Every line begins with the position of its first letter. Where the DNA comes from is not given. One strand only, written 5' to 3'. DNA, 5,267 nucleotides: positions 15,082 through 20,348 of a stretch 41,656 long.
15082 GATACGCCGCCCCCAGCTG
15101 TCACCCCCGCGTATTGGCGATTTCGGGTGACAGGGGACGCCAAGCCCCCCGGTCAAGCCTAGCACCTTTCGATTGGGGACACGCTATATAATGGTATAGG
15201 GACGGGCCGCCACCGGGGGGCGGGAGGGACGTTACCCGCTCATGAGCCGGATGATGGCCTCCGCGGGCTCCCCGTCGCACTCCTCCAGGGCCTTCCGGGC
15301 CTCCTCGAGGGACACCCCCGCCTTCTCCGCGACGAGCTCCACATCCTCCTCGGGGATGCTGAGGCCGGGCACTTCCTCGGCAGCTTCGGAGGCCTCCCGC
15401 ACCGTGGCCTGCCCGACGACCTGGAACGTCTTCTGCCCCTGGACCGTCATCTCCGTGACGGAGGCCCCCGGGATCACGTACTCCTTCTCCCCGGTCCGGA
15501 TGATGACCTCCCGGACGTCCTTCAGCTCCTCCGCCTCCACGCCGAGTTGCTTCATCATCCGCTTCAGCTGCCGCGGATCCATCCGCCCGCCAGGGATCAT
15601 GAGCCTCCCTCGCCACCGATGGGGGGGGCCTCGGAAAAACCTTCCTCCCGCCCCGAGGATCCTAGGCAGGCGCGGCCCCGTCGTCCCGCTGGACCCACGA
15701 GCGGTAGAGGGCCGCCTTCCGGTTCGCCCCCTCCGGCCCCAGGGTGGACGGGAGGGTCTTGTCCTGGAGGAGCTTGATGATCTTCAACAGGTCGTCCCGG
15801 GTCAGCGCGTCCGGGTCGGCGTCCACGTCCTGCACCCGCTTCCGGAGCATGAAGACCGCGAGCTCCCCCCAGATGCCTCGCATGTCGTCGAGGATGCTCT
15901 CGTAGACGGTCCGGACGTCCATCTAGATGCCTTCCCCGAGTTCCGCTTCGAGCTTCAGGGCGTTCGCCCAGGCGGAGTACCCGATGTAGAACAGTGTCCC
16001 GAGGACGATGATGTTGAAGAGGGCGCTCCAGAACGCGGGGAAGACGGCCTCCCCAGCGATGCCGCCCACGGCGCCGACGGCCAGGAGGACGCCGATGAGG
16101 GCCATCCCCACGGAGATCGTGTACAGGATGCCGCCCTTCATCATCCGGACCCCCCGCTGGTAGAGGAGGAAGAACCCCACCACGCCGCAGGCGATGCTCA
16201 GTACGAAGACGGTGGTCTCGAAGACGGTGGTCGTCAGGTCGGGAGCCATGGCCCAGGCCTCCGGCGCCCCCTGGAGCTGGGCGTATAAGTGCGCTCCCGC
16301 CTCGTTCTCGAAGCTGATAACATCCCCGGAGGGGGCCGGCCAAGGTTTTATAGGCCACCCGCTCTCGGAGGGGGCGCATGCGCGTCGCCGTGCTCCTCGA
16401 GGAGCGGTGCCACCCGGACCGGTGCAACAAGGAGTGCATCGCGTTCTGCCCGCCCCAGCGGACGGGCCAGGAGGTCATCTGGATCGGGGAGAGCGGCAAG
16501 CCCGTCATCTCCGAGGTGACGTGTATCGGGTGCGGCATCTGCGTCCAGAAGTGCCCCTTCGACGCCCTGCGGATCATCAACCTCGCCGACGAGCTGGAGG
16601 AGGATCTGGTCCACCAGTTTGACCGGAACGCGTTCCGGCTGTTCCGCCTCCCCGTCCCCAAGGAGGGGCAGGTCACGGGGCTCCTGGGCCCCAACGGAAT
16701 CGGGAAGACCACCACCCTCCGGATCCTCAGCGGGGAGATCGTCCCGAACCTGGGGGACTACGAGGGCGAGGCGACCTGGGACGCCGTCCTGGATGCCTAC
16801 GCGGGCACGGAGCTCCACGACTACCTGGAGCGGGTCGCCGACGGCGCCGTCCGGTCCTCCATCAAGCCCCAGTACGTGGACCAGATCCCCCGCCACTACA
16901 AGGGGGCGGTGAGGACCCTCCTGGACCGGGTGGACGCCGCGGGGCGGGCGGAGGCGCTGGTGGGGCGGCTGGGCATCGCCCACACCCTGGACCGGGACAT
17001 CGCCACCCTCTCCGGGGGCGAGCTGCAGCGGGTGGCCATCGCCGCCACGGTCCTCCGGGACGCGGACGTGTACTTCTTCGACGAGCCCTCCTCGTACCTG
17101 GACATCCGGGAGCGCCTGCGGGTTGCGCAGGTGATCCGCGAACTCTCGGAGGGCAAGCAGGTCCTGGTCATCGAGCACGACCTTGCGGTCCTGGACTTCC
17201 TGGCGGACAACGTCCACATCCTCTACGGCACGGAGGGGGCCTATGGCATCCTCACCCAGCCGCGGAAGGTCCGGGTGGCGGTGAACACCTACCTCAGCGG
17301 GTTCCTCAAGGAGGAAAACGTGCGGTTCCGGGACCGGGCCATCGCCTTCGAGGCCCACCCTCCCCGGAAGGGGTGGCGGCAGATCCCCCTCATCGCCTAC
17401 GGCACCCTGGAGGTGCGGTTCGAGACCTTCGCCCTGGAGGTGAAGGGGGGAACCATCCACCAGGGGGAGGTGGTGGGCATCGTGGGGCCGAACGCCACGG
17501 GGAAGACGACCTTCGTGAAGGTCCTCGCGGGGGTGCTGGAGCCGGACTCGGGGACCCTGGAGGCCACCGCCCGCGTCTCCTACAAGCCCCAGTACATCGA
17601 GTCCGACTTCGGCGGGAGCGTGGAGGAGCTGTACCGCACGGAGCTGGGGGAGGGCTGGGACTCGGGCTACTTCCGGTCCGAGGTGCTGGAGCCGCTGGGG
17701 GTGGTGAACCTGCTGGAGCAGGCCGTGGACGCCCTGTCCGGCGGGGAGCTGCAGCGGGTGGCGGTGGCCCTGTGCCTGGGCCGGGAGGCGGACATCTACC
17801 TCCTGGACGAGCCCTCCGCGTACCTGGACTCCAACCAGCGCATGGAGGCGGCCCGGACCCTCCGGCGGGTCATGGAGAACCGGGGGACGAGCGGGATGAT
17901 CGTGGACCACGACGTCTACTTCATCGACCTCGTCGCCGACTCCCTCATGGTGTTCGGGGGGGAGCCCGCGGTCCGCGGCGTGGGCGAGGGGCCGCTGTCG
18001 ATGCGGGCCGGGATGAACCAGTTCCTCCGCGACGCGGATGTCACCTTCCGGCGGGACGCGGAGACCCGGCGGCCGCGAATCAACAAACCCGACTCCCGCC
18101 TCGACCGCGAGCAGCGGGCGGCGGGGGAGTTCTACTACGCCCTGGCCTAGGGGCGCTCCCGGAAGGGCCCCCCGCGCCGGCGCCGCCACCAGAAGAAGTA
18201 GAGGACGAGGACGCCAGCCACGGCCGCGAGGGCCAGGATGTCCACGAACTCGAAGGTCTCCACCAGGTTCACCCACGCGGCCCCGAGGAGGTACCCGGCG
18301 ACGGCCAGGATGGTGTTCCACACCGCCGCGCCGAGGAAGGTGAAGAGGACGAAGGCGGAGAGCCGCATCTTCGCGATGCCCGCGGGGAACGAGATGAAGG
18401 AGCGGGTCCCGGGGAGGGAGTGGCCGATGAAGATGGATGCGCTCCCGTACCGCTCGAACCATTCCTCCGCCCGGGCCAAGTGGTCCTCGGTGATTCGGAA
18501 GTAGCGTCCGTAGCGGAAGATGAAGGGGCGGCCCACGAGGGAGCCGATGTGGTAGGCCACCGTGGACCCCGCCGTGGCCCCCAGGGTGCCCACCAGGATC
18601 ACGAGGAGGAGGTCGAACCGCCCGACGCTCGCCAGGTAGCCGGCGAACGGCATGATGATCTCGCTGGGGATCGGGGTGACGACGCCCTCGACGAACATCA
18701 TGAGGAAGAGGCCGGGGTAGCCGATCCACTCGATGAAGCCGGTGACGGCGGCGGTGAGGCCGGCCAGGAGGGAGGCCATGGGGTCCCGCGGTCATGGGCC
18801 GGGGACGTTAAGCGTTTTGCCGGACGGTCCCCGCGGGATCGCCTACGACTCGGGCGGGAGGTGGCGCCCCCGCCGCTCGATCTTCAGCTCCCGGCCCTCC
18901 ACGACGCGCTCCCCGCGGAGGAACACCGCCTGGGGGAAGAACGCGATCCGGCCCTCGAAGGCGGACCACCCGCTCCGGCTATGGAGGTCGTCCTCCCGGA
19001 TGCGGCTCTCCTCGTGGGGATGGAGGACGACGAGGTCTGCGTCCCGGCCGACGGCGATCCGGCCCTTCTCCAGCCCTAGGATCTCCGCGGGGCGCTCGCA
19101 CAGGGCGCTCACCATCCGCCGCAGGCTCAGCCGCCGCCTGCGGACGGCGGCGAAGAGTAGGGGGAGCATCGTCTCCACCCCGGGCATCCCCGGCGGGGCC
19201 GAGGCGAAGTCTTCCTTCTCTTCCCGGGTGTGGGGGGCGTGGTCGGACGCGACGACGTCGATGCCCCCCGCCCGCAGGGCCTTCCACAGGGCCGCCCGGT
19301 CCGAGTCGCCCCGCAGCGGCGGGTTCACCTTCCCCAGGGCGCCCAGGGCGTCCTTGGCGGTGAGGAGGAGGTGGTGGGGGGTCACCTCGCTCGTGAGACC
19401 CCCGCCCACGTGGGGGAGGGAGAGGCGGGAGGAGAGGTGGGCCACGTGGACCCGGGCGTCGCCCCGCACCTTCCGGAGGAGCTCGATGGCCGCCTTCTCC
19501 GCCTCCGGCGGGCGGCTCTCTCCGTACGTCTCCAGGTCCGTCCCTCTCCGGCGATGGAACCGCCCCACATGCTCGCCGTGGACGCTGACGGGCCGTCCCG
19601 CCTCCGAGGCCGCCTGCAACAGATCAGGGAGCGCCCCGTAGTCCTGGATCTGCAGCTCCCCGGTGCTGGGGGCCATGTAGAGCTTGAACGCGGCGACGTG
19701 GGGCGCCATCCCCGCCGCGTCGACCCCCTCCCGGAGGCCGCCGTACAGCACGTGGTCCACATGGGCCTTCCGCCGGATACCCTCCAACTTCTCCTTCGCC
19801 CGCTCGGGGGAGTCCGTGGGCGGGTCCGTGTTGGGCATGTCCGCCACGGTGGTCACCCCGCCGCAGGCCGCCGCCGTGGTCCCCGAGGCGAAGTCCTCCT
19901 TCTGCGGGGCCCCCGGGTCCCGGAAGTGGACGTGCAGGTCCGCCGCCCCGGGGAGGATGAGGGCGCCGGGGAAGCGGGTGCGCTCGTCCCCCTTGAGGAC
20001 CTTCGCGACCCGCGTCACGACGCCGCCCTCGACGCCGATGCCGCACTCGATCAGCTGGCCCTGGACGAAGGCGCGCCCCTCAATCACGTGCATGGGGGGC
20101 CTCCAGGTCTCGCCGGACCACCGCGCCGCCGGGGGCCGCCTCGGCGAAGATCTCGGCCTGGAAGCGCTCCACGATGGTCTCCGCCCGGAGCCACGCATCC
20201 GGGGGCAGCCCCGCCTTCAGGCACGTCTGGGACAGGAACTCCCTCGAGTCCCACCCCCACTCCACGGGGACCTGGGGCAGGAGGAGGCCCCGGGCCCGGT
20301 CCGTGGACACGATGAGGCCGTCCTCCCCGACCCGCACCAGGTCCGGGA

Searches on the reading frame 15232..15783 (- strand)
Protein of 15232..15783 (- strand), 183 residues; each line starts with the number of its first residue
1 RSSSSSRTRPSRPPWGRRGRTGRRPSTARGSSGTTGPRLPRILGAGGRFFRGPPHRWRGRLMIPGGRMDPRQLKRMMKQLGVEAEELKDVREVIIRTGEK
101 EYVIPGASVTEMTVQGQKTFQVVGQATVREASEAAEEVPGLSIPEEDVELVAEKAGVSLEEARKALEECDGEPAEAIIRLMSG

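Call 23: search_protein_families(library=pfam, proteins=[window:15232-15783:-], max_evalue=0.001)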
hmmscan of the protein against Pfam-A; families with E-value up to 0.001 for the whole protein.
window:15232-15783:- (183 aa): 2 families
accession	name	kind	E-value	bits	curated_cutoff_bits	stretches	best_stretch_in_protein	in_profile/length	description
PF01849.23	NAC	-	7.8e-14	51.8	21.3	1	70-128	1-56/57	NAC domain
PF19026.7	UBA_HYPK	-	8.8e-08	31.9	27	1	142-180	2-40/41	HYPK UBA domain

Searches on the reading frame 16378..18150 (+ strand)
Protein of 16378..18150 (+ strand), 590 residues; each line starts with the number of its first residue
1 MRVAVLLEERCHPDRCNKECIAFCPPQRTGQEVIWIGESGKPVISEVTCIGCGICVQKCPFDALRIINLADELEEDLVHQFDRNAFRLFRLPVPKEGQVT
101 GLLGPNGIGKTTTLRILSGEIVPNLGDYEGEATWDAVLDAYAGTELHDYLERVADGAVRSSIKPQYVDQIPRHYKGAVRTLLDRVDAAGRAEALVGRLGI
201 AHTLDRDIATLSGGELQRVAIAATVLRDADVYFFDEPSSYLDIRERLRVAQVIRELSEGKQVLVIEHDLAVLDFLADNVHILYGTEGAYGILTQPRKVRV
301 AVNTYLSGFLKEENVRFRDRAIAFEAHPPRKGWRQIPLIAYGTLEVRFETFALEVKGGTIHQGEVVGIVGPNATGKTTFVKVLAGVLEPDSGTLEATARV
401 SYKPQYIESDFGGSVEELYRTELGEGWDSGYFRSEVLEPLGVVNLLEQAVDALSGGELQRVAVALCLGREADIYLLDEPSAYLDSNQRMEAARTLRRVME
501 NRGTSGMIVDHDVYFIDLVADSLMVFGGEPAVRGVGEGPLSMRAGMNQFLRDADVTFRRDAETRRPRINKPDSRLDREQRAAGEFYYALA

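Call 23: search_protein_families(library=pfam, proteins=[window:16378-18150:+], max_evalue=0.001)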
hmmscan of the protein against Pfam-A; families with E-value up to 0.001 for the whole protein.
window:16378-18150:+ (590 aa): 16 families
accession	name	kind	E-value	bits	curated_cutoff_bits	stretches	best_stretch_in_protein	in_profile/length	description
PF00005.33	ABC_tran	-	2.3e-41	142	25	2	95-238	9-136/137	ABC transporter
PF13304.12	AAA_21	-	5.5e-16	59.9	27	1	209-273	236-304/304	AAA domain, putative AbiEii toxin, Type IV TA system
PF02463.25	SMC_N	-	1.4e-15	57.8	40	1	210-278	136-208/220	RecF/RecN/SMC N terminal domain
PF04068.21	Fer4_RLI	-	3.9e-10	39.7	23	1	1-32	1-35/35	Possible Fer4-like domain in RNase L inhibitor, RLI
PF00037.32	Fer4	-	1.2e-06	28.5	21.1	1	42-65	1-24/24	4Fe-4S binding domain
PF13476.12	AAA_23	-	3.1e-05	25.1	27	0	364-414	20-70/201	AAA domain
PF00004.35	AAA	-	0.00011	23.1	21.2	0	102-121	3-22/131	ATPase family associated with various cellular activities (AAA)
PF03215.21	Rad17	-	0.00012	22.5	23.8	0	99-127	47-75/186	Rad17 P-loop domain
PF13191.12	AAA_16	-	0.00014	22.9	32.6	0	361-455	22-110/167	AAA ATPase domain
PF14697.11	Fer4_21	-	0.00031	21.3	35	1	15-65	10-58/59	4Fe-4S dicluster domain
PF12837.12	Fer4_6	-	0.00031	21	25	1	41-64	1-24/24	4Fe-4S binding domain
PF13604.12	AAA_30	-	0.00032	20.9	27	0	363-416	17-71/191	AAA domain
PF12838.12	Fer4_7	-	0.00035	21.4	27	1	15-63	4-52/52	4Fe-4S dicluster domain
PF13237.11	Fer4_10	-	0.00036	20.8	25.5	1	42-61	2-21/53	4Fe-4S dicluster domain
PF13175.12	AAA_15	-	0.00054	20.1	32.1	0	368-388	28-48/374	AAA ATPase domain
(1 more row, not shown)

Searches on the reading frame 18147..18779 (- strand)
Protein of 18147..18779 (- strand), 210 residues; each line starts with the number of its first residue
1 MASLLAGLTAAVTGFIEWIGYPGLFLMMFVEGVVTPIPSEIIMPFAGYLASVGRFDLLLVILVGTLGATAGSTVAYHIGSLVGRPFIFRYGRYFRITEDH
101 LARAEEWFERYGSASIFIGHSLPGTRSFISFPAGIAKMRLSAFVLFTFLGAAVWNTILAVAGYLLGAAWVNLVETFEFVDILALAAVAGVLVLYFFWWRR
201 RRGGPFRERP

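Call 23: search_protein_families(library=pfam, proteins=[window:18147-18779:-], max_evalue=0.001)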
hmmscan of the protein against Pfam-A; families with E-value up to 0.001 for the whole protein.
window:18147-18779:- (210 aa): 1 family
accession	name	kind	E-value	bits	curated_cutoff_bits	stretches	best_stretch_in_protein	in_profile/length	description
PF09335.16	VTT_dom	-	5.3e-22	79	33.9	1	37-164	1-123/123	VTT domain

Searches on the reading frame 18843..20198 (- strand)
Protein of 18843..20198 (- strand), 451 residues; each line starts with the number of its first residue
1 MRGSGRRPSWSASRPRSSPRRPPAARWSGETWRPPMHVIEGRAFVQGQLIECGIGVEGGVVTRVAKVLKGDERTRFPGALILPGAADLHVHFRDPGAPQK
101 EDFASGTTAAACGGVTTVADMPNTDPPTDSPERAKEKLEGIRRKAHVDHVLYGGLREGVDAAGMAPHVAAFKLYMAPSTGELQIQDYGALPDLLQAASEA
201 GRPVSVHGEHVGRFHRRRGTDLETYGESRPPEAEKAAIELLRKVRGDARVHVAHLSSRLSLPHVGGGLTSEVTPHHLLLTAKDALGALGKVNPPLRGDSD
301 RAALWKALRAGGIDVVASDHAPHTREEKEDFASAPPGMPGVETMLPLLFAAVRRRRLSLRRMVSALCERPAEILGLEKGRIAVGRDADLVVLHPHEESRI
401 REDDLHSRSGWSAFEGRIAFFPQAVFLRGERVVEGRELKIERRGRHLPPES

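Call 23: search_protein_families(library=pfam, proteins=[window:18843-20198:-], max_evalue=0.001)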
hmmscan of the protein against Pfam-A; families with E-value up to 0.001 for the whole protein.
window:18843-20198:- (451 aa): 2 families
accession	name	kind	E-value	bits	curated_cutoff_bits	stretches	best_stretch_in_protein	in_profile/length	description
PF01979.26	Amidohydro_1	-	3.7e-22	79.5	25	1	81-394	2-320/345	Amidohydrolase family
PF07969.17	Amidohydro_3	-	7.9e-11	42.5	29.7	1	354-409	404-460/472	Amidohydrolase family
